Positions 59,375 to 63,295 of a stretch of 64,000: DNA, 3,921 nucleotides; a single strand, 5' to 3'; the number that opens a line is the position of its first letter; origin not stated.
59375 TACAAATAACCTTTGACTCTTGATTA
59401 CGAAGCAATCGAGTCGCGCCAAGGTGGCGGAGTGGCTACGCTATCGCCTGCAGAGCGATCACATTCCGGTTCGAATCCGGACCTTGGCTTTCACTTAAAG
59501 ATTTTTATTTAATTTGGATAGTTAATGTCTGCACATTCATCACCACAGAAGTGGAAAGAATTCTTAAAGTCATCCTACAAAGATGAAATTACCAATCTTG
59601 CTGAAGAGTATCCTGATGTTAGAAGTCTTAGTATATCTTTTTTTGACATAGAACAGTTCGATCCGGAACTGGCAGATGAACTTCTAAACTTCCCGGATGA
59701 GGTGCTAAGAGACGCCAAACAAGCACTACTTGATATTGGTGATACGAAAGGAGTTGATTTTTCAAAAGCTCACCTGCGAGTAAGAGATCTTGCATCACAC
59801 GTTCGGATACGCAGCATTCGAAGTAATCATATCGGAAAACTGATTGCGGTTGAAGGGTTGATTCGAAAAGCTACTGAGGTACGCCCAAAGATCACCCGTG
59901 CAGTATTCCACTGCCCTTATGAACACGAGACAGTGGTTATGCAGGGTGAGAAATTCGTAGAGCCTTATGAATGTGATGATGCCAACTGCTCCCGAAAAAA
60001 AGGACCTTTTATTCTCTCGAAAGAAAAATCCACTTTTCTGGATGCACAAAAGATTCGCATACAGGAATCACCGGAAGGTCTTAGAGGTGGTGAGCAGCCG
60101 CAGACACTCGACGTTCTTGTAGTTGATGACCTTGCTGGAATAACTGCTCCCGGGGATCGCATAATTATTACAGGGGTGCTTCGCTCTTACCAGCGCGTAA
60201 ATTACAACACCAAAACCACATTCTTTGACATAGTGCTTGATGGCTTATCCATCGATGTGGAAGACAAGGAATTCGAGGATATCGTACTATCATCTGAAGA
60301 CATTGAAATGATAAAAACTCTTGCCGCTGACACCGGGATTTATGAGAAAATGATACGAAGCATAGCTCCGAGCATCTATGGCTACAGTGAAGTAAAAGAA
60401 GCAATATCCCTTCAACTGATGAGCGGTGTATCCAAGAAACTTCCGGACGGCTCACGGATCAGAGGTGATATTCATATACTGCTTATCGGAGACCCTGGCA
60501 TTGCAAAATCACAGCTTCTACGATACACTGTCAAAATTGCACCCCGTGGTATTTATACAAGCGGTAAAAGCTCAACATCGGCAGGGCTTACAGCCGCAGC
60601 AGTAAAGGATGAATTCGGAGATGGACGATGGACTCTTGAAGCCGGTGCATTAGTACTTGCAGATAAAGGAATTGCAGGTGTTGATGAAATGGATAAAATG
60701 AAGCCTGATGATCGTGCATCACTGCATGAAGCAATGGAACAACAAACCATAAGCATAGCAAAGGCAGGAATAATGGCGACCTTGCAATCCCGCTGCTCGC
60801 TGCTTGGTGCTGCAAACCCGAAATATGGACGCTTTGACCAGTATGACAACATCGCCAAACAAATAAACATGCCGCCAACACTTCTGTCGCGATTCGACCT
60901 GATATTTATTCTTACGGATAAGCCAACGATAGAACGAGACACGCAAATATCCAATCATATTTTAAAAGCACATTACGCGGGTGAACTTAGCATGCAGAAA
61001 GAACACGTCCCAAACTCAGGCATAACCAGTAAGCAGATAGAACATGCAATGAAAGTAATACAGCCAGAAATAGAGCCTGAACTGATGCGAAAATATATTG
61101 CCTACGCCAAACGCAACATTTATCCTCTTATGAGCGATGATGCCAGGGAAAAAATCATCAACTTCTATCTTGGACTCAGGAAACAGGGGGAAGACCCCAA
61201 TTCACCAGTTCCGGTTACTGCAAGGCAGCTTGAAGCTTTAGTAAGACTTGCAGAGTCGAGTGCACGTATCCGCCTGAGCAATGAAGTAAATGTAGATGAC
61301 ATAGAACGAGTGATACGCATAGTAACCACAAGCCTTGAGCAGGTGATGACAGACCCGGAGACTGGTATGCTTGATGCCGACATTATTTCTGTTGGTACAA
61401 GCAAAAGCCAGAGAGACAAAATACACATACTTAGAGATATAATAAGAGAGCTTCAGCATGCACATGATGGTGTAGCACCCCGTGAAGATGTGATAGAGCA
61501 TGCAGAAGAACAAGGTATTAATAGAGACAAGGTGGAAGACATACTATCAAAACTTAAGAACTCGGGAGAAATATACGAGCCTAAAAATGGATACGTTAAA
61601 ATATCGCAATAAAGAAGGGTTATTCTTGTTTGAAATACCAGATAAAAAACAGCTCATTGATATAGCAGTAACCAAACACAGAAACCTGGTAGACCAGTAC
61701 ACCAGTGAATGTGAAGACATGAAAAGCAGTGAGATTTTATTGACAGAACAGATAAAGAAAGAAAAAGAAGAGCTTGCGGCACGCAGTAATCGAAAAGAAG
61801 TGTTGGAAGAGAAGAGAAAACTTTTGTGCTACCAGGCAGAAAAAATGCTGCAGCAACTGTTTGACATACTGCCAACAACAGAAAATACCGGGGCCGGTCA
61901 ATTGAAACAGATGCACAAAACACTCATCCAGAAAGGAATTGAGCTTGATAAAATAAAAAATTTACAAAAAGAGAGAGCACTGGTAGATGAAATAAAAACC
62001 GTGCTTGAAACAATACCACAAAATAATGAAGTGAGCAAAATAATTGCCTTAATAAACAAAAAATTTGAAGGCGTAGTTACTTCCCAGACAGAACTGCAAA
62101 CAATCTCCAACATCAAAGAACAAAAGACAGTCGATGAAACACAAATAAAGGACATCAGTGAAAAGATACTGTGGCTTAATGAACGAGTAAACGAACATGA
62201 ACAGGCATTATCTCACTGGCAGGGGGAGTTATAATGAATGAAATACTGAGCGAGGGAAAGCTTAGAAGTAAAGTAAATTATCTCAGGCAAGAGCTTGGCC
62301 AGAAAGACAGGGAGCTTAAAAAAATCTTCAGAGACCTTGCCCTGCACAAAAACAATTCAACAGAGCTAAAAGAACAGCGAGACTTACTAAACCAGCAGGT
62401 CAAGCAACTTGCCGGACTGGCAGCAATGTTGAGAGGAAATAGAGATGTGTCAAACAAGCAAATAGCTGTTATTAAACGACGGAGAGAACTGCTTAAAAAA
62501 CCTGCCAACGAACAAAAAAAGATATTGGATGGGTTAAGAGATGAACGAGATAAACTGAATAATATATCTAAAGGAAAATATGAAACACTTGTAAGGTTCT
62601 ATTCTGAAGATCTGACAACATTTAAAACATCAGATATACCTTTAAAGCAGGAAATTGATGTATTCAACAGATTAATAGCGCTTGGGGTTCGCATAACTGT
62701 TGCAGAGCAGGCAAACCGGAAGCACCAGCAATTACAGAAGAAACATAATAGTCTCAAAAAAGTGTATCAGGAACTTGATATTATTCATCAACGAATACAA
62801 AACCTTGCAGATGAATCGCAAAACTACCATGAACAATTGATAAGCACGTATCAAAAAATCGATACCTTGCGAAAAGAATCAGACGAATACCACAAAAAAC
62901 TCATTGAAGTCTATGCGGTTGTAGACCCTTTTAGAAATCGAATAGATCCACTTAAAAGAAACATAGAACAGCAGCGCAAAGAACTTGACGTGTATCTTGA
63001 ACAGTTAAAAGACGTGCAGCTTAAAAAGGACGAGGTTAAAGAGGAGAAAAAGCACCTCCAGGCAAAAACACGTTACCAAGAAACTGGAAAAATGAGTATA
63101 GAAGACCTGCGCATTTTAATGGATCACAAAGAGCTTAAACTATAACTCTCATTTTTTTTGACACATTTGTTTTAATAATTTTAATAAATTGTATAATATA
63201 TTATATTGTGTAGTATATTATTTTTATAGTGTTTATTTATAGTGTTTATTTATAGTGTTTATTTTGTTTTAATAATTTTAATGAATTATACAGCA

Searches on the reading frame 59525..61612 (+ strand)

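Call 71: search_protein_families(library=pfam, proteins=[window:59525-61612:+])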
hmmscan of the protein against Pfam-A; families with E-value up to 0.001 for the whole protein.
window:59525-61612:+ (695 aa): 8 families
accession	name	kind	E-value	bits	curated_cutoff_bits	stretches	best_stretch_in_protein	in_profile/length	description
PF00493.29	MCM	-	1.9e-96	322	23.3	1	259-483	1-224/224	MCM P-loop domain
PF17207.9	MCM_OB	-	5.4e-34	117.1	24.8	1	95-222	2-125/126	MCM OB domain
PF17855.7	MCM_lid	-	6.2e-28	97.6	27.4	1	519-604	1-87/87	MCM AAA-lid domain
PF21120.3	MCM_WH_arc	-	1.6e-11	44.5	26.1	1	631-692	1-63/63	Archaeal MCM, winged-helix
PF01078.27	Mg_chelatase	-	2.6e-07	30.7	20.3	1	367-433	94-159/207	Magnesium chelatase, subunit ChlI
PF14551.11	MCM_N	-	9.7e-07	29.6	24.9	1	10-72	4-73/95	MCM N-terminal domain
PF22798.2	DUF5817_CT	-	1.1e-06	28.8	29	1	653-690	15-52/54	DUF5817, C-terminal domain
PF07728.20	AAA_5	-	7e-05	23.3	22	1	317-434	1-125/139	AAA domain (dynein-related subfamily)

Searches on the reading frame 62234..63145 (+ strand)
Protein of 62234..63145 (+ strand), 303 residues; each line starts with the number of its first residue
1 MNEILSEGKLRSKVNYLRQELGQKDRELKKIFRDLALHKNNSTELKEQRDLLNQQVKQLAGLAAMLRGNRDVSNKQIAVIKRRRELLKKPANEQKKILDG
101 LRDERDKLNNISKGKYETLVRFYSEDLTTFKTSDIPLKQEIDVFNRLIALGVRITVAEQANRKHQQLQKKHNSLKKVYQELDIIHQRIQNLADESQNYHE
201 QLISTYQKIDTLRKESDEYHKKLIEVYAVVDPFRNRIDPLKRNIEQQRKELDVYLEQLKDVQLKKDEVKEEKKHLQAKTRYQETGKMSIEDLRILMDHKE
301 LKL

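Call 70: find_encoding_contigs(protein=window:62234-63145:+, flank=6000, max_places=3)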
Protein window:62234-63145:+ (303 aa): 2 contigs read that carry it; 2 places shown.
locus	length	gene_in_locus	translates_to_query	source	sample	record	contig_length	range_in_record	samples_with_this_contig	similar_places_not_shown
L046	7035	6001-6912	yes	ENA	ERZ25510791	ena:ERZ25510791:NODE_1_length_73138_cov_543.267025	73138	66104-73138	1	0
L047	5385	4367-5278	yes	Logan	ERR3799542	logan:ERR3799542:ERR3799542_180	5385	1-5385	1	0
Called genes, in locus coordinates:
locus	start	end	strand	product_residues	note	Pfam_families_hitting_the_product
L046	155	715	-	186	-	-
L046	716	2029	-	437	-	-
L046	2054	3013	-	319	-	PF00586:AIRS, PF02769:AIRS_C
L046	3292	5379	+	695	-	PF14551:MCM_N (weak), PF17207:MCM_OB, PF00493:MCM, PF01078:Mg_chelatase (weak), PF17855:MCM_lid, PF21100:WHD_MCM (weak), PF21120:, PF22798:DUF5817_CT (weak)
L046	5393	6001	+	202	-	-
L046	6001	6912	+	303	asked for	PF23435:DUF7121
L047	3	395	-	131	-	?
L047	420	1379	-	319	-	PF00586:AIRS, PF02769:AIRS_C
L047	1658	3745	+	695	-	PF14551:MCM_N (weak), PF17207:MCM_OB, PF00493:MCM, PF01078:Mg_chelatase (weak), PF17855:MCM_lid, PF21100:WHD_MCM (weak), PF21120:, PF22798:DUF5817_CT (weak)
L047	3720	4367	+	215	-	-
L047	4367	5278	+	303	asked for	PF23435:DUF7121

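Call 71: search_protein_families(library=pfam, proteins=[window:62234-63145:+])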
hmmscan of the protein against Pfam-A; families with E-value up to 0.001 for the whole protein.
window:62234-63145:+ (303 aa): 3 families
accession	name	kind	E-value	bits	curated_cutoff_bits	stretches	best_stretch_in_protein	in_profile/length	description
PF23435.1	DUF7121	-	1.7e-05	24.8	29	1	42-292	55-298/307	Family of unknown function (DUF7121)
PF24423.1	OVT1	-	6.1e-05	23.8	30.9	0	9-59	40-90/100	Major antigen, helical domain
PF05557.18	MAD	-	0.00014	20.8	30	1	157-284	117-246/661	Mitotic checkpoint protein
